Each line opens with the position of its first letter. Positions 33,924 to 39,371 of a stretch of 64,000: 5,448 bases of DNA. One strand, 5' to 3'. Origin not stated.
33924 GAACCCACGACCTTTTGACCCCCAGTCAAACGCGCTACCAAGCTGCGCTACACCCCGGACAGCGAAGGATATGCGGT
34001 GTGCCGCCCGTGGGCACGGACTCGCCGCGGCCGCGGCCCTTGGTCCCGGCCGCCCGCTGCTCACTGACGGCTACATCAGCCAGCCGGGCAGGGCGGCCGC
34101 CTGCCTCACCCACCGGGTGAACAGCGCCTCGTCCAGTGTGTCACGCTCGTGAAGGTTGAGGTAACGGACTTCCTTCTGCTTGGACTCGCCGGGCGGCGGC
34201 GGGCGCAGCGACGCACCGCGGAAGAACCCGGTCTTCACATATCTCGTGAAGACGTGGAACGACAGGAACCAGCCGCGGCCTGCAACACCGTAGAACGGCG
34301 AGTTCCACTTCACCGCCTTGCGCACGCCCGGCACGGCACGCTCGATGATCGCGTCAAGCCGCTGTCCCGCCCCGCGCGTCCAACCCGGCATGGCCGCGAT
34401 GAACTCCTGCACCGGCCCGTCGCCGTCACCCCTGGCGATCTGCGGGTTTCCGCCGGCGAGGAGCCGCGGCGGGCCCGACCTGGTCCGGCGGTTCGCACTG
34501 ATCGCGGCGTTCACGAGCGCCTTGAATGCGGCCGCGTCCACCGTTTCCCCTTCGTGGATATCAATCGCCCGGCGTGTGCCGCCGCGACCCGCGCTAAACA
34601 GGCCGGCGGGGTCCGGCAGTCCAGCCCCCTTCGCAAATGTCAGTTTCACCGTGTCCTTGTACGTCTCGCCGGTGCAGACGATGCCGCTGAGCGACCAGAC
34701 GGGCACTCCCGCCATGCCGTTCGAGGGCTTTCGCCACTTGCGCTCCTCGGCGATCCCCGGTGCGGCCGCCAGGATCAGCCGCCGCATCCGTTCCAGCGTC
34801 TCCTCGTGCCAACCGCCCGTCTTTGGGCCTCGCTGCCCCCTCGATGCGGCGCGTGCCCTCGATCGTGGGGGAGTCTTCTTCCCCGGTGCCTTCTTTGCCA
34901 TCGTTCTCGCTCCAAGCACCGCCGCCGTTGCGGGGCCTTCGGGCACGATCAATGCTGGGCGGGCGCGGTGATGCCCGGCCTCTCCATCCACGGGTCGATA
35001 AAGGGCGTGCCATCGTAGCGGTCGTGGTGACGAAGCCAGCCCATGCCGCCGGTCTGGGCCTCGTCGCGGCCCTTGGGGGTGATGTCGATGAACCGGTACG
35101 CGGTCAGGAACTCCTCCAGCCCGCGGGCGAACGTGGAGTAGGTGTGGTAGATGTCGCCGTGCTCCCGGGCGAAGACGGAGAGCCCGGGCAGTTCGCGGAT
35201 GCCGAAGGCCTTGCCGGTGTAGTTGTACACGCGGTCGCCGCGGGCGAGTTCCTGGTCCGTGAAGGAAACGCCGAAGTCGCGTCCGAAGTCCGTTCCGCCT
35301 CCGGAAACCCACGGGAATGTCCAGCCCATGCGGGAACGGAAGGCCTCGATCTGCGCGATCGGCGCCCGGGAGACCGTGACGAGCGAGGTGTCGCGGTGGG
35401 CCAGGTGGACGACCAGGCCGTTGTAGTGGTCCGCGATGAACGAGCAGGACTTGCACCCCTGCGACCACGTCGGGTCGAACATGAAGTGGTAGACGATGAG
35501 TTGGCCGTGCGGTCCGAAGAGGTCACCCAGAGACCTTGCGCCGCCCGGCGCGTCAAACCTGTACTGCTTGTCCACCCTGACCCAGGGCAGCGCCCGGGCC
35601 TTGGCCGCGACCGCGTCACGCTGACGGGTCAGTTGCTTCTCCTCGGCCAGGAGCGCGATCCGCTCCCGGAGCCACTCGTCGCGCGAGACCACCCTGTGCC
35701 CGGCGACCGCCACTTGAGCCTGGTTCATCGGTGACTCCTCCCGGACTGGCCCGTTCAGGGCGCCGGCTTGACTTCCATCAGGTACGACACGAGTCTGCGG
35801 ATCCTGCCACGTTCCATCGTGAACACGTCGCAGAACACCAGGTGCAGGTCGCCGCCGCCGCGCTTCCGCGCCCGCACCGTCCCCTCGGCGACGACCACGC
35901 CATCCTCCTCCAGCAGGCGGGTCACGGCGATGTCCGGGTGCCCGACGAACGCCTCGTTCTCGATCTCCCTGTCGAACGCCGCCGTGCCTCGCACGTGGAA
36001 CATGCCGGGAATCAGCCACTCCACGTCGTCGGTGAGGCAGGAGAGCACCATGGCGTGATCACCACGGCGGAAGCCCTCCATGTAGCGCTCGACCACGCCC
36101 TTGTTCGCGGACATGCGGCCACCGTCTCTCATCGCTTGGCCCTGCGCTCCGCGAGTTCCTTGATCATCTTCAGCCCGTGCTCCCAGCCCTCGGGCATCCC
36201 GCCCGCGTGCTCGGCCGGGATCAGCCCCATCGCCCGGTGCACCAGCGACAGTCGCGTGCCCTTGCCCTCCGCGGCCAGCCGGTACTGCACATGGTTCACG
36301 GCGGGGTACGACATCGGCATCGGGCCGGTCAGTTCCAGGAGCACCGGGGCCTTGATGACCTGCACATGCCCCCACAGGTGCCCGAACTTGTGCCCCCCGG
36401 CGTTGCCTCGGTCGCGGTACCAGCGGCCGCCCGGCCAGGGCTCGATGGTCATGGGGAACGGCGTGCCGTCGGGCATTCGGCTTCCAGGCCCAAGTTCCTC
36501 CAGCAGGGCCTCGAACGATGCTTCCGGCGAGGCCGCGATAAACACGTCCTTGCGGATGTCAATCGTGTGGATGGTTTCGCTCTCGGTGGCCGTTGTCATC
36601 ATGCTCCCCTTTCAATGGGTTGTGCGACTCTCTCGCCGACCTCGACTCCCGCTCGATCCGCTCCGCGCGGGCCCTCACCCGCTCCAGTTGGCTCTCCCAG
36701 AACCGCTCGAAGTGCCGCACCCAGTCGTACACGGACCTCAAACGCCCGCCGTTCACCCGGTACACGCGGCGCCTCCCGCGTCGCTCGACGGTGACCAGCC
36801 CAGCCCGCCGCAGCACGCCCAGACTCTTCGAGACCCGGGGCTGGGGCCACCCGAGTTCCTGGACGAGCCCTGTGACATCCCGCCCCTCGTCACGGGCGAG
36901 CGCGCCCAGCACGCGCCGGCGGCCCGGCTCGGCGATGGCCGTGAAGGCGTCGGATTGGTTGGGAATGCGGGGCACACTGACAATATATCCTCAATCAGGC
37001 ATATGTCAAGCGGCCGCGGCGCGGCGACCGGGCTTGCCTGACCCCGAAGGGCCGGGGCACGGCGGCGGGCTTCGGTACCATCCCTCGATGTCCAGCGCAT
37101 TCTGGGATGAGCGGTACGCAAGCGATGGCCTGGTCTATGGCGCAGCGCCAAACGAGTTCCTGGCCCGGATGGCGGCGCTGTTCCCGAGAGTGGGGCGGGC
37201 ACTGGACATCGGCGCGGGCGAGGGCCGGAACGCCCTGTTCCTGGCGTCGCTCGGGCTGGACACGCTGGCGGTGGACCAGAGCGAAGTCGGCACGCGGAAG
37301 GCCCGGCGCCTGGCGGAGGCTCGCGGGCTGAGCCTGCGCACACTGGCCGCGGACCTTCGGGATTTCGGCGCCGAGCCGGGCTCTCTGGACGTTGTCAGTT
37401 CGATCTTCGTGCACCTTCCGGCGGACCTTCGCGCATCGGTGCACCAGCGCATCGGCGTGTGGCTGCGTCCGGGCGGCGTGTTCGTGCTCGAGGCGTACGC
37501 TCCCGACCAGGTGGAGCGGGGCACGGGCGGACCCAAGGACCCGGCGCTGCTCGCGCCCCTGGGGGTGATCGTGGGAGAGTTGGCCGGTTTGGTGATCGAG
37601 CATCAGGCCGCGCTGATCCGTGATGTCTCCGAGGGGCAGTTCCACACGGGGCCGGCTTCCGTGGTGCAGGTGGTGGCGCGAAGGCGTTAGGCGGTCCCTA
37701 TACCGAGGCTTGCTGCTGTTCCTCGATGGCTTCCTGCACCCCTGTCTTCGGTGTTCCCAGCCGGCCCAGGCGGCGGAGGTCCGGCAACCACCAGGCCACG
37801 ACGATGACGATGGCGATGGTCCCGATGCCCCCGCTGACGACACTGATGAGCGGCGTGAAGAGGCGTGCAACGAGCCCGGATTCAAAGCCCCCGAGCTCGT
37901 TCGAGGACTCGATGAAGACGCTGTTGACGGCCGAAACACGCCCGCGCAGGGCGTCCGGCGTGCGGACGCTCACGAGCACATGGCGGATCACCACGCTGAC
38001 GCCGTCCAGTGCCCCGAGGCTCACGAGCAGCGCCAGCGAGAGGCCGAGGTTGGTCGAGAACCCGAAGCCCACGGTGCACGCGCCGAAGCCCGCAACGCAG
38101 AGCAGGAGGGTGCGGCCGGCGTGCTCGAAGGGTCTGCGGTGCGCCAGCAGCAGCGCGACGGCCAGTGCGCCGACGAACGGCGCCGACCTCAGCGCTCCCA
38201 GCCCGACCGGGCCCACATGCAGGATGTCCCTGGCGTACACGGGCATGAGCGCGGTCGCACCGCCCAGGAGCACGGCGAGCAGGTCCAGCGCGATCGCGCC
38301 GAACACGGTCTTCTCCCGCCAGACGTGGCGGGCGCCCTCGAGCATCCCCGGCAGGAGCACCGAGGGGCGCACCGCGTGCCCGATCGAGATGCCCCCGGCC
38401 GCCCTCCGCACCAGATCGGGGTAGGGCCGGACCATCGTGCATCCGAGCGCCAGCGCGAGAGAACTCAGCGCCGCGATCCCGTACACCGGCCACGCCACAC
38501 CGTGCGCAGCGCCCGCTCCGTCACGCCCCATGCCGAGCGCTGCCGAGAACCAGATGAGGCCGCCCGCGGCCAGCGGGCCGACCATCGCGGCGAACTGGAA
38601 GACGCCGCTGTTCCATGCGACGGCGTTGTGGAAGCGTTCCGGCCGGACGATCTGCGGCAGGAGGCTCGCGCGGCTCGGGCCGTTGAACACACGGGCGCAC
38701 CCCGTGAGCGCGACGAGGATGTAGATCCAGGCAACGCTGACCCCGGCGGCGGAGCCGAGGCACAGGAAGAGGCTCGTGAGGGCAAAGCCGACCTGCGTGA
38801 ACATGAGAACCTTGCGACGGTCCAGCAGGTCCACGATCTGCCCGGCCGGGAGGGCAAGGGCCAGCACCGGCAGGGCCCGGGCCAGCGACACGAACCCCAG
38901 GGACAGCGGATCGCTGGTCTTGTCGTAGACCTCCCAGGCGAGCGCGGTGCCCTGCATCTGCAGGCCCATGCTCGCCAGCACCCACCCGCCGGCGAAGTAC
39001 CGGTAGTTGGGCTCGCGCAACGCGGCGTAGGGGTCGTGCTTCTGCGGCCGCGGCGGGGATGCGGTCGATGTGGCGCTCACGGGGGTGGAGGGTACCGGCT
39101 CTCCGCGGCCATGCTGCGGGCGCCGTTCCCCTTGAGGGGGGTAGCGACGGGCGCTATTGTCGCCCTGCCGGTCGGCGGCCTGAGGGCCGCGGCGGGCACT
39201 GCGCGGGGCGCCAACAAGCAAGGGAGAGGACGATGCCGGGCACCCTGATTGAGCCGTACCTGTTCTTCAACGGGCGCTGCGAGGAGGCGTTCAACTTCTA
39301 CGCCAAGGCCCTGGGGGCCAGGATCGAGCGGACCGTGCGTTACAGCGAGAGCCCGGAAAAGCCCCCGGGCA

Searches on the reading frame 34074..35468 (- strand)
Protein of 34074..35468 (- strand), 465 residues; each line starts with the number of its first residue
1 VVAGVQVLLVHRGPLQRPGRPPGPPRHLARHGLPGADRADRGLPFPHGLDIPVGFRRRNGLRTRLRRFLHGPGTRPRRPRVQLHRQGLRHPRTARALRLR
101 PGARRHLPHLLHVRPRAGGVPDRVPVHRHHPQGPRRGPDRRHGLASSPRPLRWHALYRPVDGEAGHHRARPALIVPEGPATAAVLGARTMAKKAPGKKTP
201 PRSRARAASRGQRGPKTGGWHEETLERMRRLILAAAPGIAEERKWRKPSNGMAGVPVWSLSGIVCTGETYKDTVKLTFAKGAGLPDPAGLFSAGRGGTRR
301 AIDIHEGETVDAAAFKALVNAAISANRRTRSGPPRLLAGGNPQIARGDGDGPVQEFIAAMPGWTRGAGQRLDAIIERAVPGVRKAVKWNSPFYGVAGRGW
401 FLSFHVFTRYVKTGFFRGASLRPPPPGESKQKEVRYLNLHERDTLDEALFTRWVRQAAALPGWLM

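Call 33: search_protein_families(library=pfam, proteins=[window:34074-35468:-], max_evalue=0.001)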
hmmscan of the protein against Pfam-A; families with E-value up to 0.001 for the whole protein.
window:34074-35468:- (465 aa): 1 family
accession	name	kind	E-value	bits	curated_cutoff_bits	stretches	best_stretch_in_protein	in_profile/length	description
PF08818.16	DUF1801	-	1.3e-35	122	27.2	2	222-323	2-85/85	Domain of unknown function (DU1801)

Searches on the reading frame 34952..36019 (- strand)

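Call 33: search_protein_families(library=pfam, proteins=[window:34952-36019:-], max_evalue=0.001)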
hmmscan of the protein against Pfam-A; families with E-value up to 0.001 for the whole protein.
window:34952-36019:- (356 aa): 1 family
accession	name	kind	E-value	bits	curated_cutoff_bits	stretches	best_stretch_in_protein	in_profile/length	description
PF05988.18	DUF899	-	6.9e-89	297.7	27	1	108-335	4-224/224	Bacterial protein of unknown function (DUF899)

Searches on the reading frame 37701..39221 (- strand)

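Call 33: search_protein_families(library=pfam, proteins=[window:37701-39221:-], max_evalue=0.001)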
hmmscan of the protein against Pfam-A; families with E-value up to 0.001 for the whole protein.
window:37701-39221:- (507 aa): 2 families
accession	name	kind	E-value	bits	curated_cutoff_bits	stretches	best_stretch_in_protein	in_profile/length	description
PF07690.21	MFS_1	-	1.6e-25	90.2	33.4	2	81-437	6-339/347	Major Facilitator Superfamily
PF05977.19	MFS_3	-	4.9e-23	81.8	27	1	64-474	3-389/524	Transmembrane secretion effector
